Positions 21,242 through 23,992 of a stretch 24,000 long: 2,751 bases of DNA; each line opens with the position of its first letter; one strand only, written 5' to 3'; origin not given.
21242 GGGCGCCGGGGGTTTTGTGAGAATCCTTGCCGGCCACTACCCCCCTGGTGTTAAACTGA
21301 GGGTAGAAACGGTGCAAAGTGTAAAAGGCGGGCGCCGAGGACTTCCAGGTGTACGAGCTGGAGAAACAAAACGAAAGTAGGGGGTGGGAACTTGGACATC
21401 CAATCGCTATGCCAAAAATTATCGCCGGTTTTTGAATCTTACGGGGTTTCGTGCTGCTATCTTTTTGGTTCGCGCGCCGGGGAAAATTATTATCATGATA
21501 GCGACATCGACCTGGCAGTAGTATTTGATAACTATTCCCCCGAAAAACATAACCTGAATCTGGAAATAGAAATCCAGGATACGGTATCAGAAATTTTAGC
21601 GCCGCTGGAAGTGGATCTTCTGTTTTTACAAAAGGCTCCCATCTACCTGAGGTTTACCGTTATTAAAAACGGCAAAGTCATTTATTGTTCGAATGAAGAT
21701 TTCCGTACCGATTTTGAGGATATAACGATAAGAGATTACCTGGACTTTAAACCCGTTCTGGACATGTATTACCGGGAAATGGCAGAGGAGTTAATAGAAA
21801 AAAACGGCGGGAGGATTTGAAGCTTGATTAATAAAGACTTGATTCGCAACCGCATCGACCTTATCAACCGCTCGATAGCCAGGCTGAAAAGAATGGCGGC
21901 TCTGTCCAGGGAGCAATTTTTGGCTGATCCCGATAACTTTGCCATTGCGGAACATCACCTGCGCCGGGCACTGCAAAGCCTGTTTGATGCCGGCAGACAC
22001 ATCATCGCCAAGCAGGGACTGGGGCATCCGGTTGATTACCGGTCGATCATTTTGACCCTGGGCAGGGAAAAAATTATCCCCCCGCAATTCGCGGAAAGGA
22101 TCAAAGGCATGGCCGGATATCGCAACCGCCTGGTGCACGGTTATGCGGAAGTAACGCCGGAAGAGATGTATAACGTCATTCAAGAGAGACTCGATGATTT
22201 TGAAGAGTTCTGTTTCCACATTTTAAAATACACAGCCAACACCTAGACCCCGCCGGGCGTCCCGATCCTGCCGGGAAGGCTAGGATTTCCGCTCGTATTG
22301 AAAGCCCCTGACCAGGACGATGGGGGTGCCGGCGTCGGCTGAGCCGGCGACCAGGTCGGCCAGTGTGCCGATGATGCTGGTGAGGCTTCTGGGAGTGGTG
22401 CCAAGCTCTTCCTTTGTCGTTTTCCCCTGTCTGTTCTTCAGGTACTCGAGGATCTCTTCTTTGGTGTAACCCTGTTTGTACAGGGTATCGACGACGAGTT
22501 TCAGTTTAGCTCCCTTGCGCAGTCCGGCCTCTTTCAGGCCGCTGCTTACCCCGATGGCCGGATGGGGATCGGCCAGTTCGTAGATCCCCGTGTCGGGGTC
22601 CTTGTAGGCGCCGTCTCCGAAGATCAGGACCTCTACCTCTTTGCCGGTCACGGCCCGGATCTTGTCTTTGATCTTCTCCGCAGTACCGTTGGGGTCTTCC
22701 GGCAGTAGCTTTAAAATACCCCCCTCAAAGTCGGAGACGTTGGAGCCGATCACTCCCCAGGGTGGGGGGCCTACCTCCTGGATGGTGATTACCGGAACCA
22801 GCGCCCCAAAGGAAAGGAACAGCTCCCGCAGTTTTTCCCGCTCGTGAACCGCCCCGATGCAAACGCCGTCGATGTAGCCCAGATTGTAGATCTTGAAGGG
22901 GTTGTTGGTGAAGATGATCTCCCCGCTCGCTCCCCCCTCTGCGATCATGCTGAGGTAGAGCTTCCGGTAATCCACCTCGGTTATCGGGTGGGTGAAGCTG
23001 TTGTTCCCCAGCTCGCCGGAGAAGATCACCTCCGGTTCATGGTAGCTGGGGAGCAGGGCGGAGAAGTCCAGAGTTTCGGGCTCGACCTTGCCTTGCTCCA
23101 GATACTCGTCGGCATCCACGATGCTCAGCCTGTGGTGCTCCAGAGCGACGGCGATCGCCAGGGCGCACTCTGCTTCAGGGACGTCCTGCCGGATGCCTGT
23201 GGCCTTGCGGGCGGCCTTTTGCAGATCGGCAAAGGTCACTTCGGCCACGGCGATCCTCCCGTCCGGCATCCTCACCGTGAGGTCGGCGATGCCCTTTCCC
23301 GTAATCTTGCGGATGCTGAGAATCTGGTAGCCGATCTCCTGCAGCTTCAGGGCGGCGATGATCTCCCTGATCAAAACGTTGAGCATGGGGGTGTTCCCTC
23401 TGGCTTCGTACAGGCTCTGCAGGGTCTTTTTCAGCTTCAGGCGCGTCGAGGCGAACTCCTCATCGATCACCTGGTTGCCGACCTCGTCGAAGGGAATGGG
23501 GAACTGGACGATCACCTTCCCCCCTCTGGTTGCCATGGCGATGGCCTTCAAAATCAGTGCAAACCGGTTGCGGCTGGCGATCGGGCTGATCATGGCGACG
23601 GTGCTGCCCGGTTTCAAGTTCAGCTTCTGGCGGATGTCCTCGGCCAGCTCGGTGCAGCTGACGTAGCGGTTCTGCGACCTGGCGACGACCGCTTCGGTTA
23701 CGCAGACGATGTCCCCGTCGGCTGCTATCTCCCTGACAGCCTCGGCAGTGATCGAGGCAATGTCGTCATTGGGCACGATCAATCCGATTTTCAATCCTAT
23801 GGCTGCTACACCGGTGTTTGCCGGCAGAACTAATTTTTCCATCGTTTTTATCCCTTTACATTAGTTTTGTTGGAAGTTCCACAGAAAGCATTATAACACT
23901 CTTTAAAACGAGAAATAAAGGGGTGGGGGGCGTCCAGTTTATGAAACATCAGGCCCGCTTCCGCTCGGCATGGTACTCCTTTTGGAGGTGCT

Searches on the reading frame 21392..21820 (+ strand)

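Call 67: search_protein_families(library=pfam, proteins=[window:21392-21820:+], max_evalue=0.001)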
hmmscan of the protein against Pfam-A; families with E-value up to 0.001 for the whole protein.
window:21392-21820:+ (142 aa): 2 families
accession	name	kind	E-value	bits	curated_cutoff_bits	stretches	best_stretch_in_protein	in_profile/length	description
PF18765.7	Polbeta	-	1.2e-22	80.3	26.9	1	8-103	1-93/93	Polymerase beta, Nucleotidyltransferase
PF01909.29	NTP_transf_2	-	5.6e-09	36.7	21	1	19-94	14-90/93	Nucleotidyltransferase domain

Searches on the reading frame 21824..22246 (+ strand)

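Call 67: search_protein_families(library=pfam, proteins=[window:21824-22246:+], max_evalue=0.001)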
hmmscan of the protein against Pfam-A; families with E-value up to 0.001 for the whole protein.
window:21824-22246:+ (140 aa): 1 family
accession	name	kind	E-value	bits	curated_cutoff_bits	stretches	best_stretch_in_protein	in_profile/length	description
PF01934.22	HepT-like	-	1.8e-29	102.3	23.5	1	14-130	1-117/120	Ribonuclease HepT-like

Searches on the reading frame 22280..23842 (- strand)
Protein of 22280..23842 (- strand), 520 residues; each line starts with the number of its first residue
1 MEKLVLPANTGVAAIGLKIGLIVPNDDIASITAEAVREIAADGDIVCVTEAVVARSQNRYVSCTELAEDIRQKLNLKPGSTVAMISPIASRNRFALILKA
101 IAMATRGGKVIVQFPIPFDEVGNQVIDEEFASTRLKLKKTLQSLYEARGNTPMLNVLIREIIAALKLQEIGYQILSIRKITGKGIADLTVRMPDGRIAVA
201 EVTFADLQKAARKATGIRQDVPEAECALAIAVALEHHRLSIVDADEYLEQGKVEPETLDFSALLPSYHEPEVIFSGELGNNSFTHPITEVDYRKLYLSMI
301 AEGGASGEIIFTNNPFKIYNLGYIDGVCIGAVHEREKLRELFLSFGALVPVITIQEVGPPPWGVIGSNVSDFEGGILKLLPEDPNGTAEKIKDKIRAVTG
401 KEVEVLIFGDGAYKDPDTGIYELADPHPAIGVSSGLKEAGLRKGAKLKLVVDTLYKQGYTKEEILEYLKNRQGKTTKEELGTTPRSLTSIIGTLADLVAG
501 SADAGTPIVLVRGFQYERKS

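Call 67: search_protein_families(library=pfam, proteins=[window:22280-23842:-], max_evalue=0.001)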
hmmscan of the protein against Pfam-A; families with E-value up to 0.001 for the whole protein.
window:22280-23842:- (520 aa): 1 family
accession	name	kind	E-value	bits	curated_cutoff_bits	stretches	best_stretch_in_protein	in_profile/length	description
PF01996.21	F420_ligase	-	1.6e-43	149.2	25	1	16-513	1-218/218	F420-0:Gamma-glutamyl ligase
